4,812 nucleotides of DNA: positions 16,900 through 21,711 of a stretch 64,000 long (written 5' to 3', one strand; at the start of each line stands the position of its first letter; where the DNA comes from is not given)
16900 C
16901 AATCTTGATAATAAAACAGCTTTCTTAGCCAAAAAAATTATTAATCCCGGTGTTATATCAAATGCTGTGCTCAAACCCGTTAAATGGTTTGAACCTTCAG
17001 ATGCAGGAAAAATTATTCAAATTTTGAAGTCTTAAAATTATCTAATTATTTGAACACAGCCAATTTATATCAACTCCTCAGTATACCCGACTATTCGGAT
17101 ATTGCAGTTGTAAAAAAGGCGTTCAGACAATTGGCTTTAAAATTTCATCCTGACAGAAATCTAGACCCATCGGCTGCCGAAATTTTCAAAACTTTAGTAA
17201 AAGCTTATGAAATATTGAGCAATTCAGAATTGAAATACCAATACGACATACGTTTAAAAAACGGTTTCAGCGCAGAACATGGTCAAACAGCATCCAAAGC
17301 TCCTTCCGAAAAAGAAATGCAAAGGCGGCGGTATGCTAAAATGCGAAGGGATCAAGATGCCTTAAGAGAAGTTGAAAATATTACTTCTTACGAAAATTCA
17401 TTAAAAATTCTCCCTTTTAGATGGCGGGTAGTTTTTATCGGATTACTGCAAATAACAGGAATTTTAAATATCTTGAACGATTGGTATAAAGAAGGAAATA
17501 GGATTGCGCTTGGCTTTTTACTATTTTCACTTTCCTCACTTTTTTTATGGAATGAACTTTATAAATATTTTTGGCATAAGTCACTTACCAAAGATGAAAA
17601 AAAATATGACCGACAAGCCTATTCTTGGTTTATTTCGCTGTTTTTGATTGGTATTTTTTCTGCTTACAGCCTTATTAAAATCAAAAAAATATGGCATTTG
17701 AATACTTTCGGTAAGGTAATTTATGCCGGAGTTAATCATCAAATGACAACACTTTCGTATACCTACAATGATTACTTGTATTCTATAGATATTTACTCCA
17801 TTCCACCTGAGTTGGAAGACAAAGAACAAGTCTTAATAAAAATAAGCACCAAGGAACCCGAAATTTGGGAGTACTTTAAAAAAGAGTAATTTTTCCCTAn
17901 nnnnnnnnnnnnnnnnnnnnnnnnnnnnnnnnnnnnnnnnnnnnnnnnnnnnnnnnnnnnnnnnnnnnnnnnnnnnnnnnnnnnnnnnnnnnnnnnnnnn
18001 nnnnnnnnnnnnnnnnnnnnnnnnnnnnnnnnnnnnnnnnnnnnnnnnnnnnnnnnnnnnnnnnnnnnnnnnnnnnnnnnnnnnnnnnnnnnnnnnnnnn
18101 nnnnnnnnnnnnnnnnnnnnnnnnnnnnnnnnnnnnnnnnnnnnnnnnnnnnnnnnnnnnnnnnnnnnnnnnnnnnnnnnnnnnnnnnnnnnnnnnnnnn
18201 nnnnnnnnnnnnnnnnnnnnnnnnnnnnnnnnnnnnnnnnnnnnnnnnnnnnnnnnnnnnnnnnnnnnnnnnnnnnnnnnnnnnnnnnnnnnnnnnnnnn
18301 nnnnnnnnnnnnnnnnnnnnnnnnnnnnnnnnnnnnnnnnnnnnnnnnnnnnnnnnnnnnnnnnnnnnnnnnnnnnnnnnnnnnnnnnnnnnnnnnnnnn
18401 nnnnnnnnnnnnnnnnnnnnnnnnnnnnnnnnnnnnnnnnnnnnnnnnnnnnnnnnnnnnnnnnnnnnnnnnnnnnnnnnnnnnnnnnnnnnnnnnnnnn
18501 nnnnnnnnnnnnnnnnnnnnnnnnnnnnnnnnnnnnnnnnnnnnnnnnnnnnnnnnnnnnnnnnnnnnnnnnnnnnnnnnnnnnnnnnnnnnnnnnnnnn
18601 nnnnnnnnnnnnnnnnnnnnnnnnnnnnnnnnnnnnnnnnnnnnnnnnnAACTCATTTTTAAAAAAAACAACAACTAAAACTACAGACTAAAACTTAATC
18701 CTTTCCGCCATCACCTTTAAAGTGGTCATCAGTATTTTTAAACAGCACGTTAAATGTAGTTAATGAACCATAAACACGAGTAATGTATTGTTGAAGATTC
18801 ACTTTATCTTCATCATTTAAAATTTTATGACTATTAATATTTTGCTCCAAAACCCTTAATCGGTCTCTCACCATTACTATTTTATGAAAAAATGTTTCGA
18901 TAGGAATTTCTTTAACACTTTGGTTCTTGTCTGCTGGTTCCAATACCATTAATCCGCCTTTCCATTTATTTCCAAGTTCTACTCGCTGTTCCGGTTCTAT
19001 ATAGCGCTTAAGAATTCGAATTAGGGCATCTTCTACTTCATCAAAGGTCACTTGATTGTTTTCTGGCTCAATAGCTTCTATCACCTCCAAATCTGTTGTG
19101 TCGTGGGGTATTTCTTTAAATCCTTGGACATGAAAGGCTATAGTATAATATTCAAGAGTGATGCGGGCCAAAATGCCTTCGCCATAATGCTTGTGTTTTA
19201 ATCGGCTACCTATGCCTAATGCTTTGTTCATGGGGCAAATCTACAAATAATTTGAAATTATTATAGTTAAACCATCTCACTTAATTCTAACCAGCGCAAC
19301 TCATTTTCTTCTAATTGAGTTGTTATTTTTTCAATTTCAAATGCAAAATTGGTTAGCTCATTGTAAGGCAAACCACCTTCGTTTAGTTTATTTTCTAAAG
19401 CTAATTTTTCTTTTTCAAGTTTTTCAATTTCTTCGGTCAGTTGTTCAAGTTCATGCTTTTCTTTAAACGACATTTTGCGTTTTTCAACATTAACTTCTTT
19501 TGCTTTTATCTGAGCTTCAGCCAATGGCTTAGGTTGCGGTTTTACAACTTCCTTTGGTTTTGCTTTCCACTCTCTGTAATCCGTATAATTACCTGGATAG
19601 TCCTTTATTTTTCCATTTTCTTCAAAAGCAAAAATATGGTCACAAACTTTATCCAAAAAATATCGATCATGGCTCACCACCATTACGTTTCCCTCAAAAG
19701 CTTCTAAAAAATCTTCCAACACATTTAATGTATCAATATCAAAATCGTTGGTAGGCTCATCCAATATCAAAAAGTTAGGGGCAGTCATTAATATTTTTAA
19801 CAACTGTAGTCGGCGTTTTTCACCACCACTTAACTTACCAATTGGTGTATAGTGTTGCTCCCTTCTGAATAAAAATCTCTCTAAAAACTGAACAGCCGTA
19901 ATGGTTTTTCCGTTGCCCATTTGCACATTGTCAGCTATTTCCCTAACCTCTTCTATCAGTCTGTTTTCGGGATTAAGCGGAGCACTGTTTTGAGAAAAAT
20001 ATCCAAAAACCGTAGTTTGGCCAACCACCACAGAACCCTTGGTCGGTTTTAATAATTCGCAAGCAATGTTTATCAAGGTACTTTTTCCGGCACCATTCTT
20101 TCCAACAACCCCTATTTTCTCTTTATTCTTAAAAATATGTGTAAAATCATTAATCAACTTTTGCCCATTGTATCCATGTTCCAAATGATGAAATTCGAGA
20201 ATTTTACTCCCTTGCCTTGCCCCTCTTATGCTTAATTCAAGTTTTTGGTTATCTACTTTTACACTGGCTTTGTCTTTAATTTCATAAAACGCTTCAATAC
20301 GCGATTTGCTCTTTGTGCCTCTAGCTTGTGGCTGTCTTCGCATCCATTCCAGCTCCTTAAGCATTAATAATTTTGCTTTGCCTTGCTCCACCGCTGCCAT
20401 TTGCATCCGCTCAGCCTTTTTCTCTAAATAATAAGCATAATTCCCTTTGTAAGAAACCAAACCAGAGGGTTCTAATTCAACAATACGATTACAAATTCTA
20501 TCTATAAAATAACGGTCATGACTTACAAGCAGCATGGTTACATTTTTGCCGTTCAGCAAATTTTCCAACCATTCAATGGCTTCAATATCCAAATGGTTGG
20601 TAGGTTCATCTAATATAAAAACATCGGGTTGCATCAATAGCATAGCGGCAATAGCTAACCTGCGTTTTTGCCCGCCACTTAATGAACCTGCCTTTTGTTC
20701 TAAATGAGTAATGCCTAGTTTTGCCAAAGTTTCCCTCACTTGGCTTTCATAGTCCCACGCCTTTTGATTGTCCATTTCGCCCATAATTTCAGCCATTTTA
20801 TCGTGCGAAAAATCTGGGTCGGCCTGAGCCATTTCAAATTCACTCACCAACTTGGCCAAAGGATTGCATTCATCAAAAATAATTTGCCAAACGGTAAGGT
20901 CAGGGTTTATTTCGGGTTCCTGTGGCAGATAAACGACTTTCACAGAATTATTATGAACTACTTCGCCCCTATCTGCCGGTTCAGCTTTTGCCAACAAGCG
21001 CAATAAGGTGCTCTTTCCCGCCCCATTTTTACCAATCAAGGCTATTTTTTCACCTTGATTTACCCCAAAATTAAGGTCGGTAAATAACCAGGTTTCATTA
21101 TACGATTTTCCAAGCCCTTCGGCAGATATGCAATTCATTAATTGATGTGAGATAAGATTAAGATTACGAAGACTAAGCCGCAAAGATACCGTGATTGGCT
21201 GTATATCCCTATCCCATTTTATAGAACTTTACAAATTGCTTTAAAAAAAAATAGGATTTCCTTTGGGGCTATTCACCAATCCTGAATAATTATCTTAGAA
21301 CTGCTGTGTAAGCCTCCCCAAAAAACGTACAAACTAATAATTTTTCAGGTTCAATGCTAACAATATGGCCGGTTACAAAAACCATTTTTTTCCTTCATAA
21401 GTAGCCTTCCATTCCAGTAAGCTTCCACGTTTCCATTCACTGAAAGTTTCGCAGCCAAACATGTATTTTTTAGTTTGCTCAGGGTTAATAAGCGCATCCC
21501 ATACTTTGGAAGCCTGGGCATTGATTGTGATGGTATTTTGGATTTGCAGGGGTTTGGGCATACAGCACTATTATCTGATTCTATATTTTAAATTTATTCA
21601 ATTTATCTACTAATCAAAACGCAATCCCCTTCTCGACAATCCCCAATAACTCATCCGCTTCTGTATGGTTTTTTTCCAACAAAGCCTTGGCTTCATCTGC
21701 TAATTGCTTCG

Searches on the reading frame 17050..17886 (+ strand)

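Call 26: search_protein_families(library=pfam, proteins=[window:17050-17886:+], max_evalue=1)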
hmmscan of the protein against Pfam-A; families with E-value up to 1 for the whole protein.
window:17050-17886:+ (279 aa): 3 families
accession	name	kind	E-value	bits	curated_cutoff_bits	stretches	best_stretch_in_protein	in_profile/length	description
PF00226.36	DnaJ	-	2.6e-17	63.1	27.8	1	5-66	1-63/63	DnaJ domain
PF00902.23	TatC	-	0.095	12.9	25.1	1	169-216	78-123/208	Sec-independent protein translocase protein (TatC)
PF07869.17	DUF1656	-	0.54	10.7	26.5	1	155-180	19-45/56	Protein of unknown function (DUF1656)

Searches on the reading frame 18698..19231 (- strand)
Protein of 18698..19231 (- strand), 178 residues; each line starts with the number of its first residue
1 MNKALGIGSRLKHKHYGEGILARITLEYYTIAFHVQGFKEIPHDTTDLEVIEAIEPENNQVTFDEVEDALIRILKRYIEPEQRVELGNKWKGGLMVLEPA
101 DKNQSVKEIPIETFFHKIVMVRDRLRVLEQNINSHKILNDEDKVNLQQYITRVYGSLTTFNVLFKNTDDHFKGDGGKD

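Call 26: search_protein_families(library=pfam, proteins=[window:18698-19231:-], max_evalue=1)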
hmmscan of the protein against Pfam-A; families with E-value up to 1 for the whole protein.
window:18698-19231:- (178 aa): 1 family
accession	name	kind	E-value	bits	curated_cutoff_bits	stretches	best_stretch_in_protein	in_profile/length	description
PF12939.12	DUF3837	-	0.051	14.5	25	1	34-82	36-85/101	Domain of unknown function (DUF3837)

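Call 27: search_protein_families(library=ncbifam, proteins=[window:18698-19231:-], max_evalue=1)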
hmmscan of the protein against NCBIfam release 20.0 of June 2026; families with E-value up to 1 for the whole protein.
window:18698-19231:- (178 aa): 0 families

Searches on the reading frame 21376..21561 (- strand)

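Call 55: search_protein_families(library=pfam, proteins=[window:21376-21561:-], max_evalue=0.1)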
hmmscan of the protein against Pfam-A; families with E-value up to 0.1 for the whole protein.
seq(62 aa): 3 families
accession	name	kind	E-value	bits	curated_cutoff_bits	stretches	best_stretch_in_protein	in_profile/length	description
PF08327.17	AHSA1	-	0.00019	22.1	22.1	1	14-59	1-46/125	Activator of Hsp90 ATPase homolog 1-like protein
PF10604.15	Polyketide_cyc2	-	0.0027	18.4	27.4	1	6-34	3-31/142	Polyketide cyclase / dehydrase and lipid transport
PF06240.19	COXG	-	0.032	14.4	22.2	1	11-41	3-33/140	Carbon monoxide dehydrogenase subunit G (CoxG)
